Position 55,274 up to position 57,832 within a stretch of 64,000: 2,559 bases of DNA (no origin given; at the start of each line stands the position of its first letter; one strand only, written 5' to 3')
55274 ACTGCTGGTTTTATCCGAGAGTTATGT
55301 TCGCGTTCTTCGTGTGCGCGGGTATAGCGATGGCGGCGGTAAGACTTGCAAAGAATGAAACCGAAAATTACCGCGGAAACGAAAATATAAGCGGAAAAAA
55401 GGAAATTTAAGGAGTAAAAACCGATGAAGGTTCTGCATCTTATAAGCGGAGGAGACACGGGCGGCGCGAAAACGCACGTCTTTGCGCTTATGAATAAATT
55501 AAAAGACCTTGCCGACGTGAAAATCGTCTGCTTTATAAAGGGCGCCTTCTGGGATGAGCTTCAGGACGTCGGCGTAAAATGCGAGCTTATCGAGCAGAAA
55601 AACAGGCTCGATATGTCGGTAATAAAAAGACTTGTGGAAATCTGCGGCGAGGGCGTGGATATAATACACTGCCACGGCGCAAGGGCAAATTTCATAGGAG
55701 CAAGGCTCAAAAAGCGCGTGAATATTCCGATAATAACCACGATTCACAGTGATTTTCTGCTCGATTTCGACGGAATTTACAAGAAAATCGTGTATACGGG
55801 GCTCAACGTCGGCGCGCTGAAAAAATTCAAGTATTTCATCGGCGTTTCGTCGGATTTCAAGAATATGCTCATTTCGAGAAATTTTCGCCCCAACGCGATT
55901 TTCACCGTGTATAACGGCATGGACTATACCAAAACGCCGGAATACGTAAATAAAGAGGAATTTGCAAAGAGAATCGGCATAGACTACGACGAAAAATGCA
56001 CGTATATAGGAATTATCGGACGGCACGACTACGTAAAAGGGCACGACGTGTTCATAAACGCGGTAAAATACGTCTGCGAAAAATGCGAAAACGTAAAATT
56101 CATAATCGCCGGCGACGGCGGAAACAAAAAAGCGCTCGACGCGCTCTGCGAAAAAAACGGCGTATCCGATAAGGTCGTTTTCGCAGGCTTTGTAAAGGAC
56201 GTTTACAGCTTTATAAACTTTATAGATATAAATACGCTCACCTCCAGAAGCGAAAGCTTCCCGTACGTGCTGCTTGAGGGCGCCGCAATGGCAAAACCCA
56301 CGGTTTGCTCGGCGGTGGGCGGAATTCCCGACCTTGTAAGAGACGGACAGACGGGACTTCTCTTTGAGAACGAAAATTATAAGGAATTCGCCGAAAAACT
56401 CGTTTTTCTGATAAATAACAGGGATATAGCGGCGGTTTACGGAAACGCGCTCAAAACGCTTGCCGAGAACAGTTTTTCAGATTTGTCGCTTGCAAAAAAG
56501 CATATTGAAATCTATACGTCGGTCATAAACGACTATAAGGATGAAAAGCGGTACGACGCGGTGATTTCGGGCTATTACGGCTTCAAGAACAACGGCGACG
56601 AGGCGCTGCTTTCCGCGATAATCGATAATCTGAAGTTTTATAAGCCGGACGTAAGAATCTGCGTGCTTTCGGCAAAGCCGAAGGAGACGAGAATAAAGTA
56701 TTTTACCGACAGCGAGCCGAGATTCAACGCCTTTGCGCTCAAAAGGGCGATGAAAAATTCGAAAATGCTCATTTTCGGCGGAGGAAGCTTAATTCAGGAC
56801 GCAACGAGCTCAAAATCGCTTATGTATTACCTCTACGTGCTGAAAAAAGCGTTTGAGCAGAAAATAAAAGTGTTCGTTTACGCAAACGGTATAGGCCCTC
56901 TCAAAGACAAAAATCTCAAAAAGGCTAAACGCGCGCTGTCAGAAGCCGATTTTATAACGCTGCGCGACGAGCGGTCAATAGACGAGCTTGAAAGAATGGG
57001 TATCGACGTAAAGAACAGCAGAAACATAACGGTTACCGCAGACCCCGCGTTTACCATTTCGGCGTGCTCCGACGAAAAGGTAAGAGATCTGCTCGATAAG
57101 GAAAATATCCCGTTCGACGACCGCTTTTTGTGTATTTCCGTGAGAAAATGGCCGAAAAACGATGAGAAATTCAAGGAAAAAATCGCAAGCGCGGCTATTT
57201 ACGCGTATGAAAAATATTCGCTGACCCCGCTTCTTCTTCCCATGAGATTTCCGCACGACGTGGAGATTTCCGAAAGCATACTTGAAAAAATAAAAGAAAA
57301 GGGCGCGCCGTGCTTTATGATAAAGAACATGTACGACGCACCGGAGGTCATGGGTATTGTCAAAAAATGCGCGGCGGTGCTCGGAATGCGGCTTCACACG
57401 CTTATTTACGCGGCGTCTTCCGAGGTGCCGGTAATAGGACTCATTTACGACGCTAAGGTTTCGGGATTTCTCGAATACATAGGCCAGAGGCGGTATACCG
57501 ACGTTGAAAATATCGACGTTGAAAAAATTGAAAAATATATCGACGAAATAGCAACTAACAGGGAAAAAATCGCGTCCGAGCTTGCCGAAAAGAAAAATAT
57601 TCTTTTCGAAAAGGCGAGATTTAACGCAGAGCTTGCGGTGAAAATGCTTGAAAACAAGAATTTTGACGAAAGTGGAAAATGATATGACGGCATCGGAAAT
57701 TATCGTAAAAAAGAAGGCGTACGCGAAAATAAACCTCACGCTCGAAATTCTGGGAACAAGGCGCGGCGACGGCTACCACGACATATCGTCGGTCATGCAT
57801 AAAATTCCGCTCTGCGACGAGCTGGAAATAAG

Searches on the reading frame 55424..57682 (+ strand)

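Call 60: search_protein_families(library=pfam, proteins=[window:55424-57682:+], max_evalue=0.00001)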
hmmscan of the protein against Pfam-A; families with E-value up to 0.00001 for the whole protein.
window:55424-57682:+ (752 aa): 5 families
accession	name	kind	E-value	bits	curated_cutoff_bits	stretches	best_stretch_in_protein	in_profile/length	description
PF04230.19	PS_pyruv_trans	-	5.3e-37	128.7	25.3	1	391-676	3-279/280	Polysaccharide pyruvyl transferase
PF00534.26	Glycos_transf_1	-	6.1e-34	117.5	26.4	1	189-341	12-167/172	Glycosyl transferases group 1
PF13692.12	Glyco_trans_1_4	-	1.1e-33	117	27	1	194-332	3-142/142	Glycosyl transferases group 1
PF13439.12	Glyco_transf_4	-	8.9e-17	62.1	28.5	1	13-168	2-168/170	Glycosyltransferase Family 4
PF13579.12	Glyco_trans_4_4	-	3.3e-08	34.4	29.7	1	13-165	1-158/158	Glycosyl transferase 4-like domain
